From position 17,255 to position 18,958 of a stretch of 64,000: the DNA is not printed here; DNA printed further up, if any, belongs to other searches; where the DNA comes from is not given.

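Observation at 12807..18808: citDEF-type acyl-lyase complex without CitC/CitX/CitG, flanked by two HD-domain hydrolases and an MmgE/PrpD protein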

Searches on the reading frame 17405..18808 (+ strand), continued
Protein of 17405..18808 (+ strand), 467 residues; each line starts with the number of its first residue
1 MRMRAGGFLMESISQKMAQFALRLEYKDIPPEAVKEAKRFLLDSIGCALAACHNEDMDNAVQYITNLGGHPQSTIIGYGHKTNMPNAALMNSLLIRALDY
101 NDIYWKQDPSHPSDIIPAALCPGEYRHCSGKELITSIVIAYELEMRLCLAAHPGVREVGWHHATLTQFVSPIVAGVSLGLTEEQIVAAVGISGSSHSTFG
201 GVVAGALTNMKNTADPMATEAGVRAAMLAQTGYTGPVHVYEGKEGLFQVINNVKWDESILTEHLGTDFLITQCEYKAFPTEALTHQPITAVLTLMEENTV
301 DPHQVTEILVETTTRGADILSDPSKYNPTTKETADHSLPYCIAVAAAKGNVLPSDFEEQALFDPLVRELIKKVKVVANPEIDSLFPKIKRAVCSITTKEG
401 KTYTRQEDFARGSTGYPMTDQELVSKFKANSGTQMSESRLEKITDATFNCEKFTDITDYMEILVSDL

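Call 61: search_solved_structures(query=window:17432-18808:+, max_evalue=1e-15, show_alignments=5)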
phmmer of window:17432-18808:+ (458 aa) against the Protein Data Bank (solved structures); distinct sequences matched with E-value up to 1e-15: 12.
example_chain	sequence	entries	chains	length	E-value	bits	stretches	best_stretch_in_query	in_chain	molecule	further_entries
2hp3_A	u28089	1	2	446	3.7e-30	108.3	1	18-420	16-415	IDS-epimerase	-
2hp0_A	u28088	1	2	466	3.9e-30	108.2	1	13-420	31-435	IDS-epimerase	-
7bra_A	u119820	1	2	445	7.4e-29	104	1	12-420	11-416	Bacillus subtilis IRG1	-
7e9d_A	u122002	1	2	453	8.5e-28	100.5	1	12-420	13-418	IRG1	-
7br9_A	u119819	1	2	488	1.6e-24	89.7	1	3-449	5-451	Cis-aconitate decarboxylase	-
6r6t_A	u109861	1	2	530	2.2e-24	89.3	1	3-449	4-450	Cis-aconitate decarboxylase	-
12vw_A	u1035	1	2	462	5.9e-24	87.9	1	4-447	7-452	Cis-aconitate decarboxylase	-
12vt_A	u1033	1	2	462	6.8e-24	87.7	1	4-447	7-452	Cis-aconitate decarboxylase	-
12ux_A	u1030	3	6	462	1.1e-23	87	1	4-447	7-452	Cis-aconitate decarboxylase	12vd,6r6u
12vq_A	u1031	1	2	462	7.2e-23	84.3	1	4-447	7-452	Cis-aconitate decarboxylase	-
1szq_A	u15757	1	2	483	7.8e-20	74.3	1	26-452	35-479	2-methylcitrate dehydratase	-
5mvi_E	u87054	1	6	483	1e-17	67.3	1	24-452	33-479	2-methylcitrate dehydratase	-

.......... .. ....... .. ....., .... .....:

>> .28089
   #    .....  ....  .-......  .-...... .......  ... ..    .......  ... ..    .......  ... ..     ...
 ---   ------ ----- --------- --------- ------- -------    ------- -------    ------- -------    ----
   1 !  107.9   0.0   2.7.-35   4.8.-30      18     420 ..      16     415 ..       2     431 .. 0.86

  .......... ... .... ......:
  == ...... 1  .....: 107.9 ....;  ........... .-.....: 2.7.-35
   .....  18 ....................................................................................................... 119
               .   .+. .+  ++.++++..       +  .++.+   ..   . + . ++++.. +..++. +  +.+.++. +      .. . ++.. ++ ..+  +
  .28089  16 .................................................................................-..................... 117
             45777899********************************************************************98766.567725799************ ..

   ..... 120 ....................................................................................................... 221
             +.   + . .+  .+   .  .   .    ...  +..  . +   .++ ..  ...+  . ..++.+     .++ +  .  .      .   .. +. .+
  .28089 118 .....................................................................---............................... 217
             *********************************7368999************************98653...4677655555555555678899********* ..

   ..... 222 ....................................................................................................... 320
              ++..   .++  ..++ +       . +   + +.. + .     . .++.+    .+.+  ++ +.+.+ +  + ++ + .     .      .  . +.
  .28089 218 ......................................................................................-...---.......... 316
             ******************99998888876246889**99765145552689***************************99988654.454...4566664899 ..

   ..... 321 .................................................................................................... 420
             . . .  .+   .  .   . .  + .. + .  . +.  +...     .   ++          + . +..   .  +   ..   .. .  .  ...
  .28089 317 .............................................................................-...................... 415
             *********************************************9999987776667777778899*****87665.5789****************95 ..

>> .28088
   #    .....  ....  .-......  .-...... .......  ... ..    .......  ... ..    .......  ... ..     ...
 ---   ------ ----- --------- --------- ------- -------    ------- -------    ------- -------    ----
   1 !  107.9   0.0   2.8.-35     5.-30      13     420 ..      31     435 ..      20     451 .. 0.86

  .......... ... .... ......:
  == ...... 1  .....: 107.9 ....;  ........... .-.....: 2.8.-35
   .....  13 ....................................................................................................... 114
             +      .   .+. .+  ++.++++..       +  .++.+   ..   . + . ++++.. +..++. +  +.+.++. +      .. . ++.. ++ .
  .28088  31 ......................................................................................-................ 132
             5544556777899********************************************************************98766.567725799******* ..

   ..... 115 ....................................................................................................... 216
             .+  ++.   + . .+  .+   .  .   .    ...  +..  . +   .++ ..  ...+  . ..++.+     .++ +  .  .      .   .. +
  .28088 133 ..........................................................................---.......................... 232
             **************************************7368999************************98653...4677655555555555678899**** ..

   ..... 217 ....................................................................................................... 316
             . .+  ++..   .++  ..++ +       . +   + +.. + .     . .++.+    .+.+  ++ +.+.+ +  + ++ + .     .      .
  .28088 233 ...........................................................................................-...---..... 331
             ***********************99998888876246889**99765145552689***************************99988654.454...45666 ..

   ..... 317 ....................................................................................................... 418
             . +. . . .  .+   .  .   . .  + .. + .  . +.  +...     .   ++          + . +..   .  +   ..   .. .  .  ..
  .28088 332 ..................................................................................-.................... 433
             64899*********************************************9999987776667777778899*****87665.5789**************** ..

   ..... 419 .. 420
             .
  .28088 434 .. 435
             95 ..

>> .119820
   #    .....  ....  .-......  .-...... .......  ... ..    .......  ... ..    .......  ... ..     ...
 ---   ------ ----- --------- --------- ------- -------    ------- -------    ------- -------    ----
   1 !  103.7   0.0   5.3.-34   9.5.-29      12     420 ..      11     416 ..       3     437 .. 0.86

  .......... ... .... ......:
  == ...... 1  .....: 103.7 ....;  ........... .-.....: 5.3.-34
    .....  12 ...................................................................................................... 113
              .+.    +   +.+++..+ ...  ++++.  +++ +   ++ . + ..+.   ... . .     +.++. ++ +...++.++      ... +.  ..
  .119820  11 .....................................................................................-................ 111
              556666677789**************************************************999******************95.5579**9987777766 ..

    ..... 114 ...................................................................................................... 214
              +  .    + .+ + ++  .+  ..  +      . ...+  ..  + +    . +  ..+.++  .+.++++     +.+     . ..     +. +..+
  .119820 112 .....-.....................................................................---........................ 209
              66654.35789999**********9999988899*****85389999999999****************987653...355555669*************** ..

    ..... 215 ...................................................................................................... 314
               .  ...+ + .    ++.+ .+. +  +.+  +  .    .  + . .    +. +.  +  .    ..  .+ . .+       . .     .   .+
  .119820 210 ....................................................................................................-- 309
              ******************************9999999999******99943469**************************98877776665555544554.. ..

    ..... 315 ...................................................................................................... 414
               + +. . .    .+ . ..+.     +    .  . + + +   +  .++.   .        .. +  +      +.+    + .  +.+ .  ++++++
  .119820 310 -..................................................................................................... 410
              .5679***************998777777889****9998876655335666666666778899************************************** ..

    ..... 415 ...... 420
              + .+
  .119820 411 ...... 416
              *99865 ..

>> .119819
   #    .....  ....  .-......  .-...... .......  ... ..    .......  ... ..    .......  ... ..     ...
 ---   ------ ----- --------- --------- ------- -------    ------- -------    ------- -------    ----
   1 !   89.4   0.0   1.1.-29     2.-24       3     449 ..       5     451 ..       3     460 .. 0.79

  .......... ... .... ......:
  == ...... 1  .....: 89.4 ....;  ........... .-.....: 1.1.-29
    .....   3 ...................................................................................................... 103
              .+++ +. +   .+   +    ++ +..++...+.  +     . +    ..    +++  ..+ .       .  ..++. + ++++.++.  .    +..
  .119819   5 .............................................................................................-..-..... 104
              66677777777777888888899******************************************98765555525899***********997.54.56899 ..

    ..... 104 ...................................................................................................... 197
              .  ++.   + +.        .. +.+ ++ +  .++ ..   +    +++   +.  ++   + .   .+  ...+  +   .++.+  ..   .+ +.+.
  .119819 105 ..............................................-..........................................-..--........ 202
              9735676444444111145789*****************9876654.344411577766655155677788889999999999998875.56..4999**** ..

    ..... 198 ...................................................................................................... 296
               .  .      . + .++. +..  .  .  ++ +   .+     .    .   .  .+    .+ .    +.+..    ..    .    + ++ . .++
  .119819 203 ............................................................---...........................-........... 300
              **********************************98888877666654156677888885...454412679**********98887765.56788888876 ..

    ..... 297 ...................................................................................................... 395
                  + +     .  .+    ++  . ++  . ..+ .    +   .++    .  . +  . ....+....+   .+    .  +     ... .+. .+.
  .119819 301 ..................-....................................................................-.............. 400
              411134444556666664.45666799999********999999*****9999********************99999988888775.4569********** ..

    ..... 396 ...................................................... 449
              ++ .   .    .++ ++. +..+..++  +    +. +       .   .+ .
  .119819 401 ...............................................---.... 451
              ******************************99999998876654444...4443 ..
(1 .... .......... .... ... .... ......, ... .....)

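Call 67: search_protein_families(library=ncbifam, proteins=[L079:3580-4854:+, L079:4851-6995:+, L079:12059-13189:+], max_evalue=1e-10)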
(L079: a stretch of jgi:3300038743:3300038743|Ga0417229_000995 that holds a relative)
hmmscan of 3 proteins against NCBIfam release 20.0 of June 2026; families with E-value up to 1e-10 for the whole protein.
L079:3580-4854:+ (424 aa): 3 families
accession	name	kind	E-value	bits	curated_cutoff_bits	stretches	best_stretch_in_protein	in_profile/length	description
NF001913.0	PRK00696.1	equivalog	8.9e-77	258.7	370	1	1-389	1-367/388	ADP-forming succinate--CoA ligase subunit beta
TIGR01016.1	sucCoAbeta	subfamily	3.4e-71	240.2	375.55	1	1-388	1-366/386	succinate-CoA ligase subunit beta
NF010647.0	PRK14046.1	equivalog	7.2e-49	166.9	604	1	1-387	1-365/392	malate--CoA ligase subunit beta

L079:4851-6995:+ (714 aa): 19 families
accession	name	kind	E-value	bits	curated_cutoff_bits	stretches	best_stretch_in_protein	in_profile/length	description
NF004230.0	PRK05678.1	equivalog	1.3e-64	218.2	336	1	37-330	11-288/291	succinate--CoA ligase subunit alpha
TIGR01019.1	sucCoAalpha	subfamily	2.7e-63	214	353.2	1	37-327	9-283/286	succinate--CoA ligase subunit alpha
NF004866.0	PRK06224.1-3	subfamily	9e-62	208.7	245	1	480-713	39-269/275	citryl-CoA lyase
NF004869.0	PRK06224.1-6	subfamily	1.4e-60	204.9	212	1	483-713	28-256/263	citryl-CoA lyase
NF004864.0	PRK06224.1-1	equivalog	3.6e-57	193.5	261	2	479-713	36-275/278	citryl-CoA lyase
NF004868.0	PRK06224.1-5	subfamily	1.3e-45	155.5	193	1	484-691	31-238/260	citryl-CoA lyase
NF004865.0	PRK06224.1-2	equivalog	3.2e-29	102.3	323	1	480-708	31-262/265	citryl-CoA lyase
TIGR01800.1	cit_synth_II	subfamily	3.6e-23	81.9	421.3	1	485-713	146-362/368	2-methylcitrate synthase/citrate synthase II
NF041157.1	Cit_synThplmales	equivalog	3e-22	79.2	590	1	371-712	30-369/377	citrate synthase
NF004867.0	PRK06224.1-4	equivalog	1.6e-21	76.6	409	1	480-690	29-235/261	citryl-CoA lyase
NF009005.0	PRK12350.1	subfamily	2.2e-20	73.2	332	1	368-712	27-354/366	citrate synthase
NF010636.0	PRK14033.1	equivalog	2.8e-17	62.6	479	0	507-714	177-373/376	bifunctional 2-methylcitrate synthase/citrate synthase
NF010639.0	PRK14036.1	equivalog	1.6e-16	60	502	1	498-709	165-368/379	citrate synthase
NF041301.1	Cit_synth_Halo_CitZ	equivalog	1.9e-16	60.1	550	1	513-710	183-370/379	citrate synthase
NF010640.0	PRK14037.1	subfamily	7.1e-16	58.1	504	1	370-712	29-370/377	citrate synthase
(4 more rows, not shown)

L079:12059-13189:+ (376 aa): 3 families
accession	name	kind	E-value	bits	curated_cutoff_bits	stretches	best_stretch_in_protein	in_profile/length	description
NF001913.0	PRK00696.1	equivalog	1.3e-147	491.9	370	1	1-375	1-385/388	ADP-forming succinate--CoA ligase subunit beta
TIGR01016.1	sucCoAbeta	subfamily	1.7e-142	475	375.55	1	1-375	1-385/386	succinate-CoA ligase subunit beta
NF010647.0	PRK14046.1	equivalog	4.2e-109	365.2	604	1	1-373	1-383/392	malate--CoA ligase subunit beta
